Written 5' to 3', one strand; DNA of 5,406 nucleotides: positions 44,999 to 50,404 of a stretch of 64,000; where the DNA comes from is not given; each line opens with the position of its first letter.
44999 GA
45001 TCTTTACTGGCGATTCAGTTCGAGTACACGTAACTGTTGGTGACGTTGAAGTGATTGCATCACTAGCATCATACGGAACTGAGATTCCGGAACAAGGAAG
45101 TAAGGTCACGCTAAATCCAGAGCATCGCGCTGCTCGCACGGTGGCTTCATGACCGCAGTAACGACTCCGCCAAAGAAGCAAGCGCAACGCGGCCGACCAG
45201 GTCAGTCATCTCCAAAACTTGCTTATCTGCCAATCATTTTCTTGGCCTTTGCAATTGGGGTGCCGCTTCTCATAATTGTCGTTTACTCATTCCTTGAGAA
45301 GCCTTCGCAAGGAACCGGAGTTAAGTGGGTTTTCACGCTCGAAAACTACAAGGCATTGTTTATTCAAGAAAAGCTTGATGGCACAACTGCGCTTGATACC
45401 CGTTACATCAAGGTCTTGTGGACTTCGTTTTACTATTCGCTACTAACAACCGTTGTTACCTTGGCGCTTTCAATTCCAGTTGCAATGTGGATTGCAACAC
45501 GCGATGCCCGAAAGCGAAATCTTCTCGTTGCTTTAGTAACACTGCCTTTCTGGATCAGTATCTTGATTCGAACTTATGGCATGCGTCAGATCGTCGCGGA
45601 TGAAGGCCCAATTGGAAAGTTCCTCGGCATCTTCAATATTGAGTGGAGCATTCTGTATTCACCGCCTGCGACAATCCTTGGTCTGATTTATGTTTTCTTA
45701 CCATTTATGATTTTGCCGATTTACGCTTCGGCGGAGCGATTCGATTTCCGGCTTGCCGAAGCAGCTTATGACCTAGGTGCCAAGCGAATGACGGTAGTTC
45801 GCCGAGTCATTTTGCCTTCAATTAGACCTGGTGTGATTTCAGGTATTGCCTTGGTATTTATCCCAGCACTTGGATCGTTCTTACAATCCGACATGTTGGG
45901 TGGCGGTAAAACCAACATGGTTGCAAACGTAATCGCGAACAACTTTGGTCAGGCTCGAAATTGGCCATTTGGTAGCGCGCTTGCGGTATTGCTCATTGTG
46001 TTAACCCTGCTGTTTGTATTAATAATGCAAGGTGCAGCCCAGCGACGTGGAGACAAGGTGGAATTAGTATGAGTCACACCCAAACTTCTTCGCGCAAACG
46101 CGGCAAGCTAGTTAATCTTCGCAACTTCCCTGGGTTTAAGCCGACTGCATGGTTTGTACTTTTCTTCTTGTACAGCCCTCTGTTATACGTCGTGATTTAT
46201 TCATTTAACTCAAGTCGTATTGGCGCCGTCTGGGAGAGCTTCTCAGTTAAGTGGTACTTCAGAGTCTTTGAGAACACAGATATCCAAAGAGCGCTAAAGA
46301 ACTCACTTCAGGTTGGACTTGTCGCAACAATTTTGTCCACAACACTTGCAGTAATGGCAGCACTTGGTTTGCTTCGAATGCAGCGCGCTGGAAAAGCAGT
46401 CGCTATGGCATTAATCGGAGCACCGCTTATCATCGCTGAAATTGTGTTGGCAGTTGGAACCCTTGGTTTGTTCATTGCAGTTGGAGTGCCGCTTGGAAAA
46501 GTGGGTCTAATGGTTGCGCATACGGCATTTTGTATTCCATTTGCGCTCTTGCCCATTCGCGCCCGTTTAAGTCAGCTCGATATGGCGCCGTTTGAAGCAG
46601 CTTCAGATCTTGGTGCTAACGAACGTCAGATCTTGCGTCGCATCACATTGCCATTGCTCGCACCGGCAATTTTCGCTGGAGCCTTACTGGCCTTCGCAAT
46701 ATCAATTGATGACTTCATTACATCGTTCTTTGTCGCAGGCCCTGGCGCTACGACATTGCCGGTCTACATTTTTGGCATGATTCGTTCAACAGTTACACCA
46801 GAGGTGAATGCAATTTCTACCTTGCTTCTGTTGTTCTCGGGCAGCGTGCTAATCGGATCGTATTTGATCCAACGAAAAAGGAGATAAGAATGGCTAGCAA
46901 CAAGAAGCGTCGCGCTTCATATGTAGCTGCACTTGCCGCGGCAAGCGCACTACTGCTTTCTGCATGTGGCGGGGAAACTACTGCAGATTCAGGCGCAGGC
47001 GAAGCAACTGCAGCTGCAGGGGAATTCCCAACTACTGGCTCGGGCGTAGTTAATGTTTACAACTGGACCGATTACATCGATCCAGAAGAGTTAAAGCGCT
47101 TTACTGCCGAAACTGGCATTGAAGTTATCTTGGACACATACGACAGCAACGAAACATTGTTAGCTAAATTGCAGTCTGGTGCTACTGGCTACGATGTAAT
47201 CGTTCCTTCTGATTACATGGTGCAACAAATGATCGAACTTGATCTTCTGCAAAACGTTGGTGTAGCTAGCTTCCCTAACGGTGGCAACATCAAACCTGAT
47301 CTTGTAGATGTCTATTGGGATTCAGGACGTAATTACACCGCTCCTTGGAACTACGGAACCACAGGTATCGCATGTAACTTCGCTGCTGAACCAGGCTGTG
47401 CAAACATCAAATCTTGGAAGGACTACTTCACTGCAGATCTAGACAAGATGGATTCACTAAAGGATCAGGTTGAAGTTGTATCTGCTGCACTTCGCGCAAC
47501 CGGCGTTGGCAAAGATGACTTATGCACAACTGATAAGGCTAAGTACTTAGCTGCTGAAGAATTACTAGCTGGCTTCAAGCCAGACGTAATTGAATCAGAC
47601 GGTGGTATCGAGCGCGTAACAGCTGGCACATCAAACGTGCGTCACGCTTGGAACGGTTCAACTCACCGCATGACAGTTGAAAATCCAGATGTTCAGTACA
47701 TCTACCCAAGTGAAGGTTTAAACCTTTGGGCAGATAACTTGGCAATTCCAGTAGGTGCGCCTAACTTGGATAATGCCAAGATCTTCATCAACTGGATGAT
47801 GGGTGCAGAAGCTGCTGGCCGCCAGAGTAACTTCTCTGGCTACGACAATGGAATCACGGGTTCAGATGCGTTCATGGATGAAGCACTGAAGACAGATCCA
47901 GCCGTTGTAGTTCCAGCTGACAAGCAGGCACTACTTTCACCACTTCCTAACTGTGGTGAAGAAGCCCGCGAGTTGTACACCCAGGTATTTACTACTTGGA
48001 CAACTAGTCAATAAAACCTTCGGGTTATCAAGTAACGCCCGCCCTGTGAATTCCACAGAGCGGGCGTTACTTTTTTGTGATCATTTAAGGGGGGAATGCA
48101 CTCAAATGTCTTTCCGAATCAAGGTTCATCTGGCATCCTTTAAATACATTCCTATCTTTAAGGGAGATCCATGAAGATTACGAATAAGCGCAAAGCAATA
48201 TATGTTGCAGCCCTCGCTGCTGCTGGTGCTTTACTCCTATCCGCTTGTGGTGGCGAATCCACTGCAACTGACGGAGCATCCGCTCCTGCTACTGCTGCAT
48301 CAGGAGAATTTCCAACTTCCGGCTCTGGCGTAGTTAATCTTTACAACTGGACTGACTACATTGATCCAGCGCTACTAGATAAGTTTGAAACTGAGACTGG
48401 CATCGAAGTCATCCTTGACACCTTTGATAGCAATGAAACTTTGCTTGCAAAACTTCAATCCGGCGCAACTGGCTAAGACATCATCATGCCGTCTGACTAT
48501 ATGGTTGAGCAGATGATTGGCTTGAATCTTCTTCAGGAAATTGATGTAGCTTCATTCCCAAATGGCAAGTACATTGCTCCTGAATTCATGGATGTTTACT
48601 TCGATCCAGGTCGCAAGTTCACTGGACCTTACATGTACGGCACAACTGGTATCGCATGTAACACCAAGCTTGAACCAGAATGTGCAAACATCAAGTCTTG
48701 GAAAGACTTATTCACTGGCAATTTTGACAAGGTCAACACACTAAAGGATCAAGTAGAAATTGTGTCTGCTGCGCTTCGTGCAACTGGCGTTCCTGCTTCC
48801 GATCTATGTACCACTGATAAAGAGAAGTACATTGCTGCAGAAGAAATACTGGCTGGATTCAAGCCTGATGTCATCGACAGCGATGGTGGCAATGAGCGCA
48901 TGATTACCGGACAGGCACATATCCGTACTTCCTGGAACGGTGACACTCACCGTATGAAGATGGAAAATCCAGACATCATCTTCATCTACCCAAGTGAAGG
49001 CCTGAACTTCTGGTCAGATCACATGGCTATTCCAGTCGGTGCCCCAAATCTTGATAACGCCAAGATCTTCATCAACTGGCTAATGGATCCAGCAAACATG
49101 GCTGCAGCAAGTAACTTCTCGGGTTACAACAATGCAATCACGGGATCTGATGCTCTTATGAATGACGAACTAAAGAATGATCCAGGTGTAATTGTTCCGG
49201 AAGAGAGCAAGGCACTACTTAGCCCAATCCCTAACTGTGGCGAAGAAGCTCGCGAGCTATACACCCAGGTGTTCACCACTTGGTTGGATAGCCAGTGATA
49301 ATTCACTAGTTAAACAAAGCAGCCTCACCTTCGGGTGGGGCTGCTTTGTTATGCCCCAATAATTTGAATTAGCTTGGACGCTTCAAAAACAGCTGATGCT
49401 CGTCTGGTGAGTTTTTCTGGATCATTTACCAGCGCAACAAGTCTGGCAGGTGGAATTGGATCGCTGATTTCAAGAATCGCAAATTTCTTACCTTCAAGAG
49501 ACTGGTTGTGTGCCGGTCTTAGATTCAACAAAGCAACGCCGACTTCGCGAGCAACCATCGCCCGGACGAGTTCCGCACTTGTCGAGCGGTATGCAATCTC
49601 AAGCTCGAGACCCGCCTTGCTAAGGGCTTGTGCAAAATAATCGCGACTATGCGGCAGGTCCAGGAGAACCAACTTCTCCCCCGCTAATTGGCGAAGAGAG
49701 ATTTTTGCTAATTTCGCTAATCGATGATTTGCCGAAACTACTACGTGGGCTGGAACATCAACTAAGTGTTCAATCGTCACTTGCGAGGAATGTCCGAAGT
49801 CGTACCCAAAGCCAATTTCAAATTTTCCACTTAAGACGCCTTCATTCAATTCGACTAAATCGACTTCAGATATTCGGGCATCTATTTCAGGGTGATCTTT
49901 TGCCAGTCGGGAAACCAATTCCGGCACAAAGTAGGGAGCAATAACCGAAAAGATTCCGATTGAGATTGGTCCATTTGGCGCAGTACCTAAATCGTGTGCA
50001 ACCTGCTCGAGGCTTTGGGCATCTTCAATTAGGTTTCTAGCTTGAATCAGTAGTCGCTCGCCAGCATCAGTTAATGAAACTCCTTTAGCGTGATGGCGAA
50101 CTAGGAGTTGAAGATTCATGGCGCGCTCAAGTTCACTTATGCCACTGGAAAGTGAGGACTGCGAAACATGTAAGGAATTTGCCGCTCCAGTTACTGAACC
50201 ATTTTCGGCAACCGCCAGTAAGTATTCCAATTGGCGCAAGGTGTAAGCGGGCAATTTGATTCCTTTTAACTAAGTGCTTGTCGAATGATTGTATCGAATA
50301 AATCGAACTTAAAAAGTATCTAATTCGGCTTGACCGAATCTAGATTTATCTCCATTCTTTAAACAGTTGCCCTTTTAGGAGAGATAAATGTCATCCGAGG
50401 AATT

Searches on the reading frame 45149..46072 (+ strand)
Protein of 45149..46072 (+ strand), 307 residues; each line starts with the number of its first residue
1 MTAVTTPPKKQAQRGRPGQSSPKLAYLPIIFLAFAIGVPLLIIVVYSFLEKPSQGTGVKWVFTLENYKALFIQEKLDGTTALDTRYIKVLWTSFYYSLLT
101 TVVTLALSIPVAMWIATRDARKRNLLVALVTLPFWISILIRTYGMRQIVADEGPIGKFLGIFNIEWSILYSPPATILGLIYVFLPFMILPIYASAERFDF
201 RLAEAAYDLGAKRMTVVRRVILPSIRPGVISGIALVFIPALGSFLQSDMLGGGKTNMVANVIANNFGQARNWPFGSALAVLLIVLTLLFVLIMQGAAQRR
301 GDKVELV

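Call 26: search_protein_families(library=pfam, proteins=[window:45149-46072:+])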
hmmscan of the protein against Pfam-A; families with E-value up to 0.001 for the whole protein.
window:45149-46072:+ (307 aa): 1 family
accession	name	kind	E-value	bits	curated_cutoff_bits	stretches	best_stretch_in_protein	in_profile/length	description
PF00528.27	BPD_transp_1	-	2.8e-12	47.2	26.4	1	109-296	2-177/184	Binding-protein-dependent transport system inner membrane component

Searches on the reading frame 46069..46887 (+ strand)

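Call 26: search_protein_families(library=pfam, proteins=[window:46069-46887:+])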
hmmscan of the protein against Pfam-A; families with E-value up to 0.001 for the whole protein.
window:46069-46887:+ (272 aa): 1 family
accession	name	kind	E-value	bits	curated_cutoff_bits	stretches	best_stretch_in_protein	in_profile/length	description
PF00528.27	BPD_transp_1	-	1.1e-09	38.7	26.4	1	92-265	3-172/184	Binding-protein-dependent transport system inner membrane component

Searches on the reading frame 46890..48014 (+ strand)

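Call 26: search_protein_families(library=pfam, proteins=[window:46890-48014:+])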
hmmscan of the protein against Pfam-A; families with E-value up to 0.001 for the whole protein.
window:46890-48014:+ (374 aa): 4 families
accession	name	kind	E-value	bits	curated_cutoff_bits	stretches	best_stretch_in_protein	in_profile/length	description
PF13416.11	SBP_bac_8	-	4.1e-22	79.7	27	1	69-339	4-277/279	Bacterial extracellular solute-binding protein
PF01547.30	SBP_bac_1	-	9.8e-12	45.9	26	1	65-309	11-306/307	Bacterial extracellular solute-binding protein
PF02030.20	Lipoprotein_8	-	0.00018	20.9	20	1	54-128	28-98/493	Hypothetical lipoprotein (MG045 family)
PF13343.11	SBP_bac_6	-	0.0003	20.8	24.6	1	102-309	5-208/245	Bacterial extracellular solute-binding protein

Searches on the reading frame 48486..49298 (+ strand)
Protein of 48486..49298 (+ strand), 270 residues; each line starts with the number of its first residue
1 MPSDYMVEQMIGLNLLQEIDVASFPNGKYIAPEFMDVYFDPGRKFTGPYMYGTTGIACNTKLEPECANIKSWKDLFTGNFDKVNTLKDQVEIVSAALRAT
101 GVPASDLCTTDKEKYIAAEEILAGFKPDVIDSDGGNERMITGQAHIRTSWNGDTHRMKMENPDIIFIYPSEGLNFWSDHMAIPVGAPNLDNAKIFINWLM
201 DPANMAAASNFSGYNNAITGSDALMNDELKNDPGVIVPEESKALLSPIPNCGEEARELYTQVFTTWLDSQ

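Call 26: search_protein_families(library=pfam, proteins=[window:48486-49298:+])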
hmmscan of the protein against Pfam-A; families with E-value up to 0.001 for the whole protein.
window:48486-49298:+ (270 aa): 3 families
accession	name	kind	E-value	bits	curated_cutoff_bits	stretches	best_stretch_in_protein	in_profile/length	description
PF13416.11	SBP_bac_8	-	1.9e-16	61.2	27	1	7-234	50-276/279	Bacterial extracellular solute-binding protein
PF13343.11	SBP_bac_6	-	3.1e-08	33.8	24.6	1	5-213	19-216/245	Bacterial extracellular solute-binding protein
PF01547.30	SBP_bac_1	-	5e-05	23.9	26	1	15-205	69-306/307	Bacterial extracellular solute-binding protein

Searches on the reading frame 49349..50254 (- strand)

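Call 26: search_protein_families(library=pfam, proteins=[window:49349-50254:-])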
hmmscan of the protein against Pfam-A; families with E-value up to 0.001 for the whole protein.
window:49349-50254:- (301 aa): 2 families
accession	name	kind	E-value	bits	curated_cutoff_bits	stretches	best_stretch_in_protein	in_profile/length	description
PF03466.25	LysR_substrate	-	4.8e-36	124.5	28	1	93-292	4-203/209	LysR substrate binding domain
PF00126.33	HTH_1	-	5.7e-19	68.3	26.6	1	6-66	1-60/60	Bacterial regulatory helix-turn-helix protein, lysR family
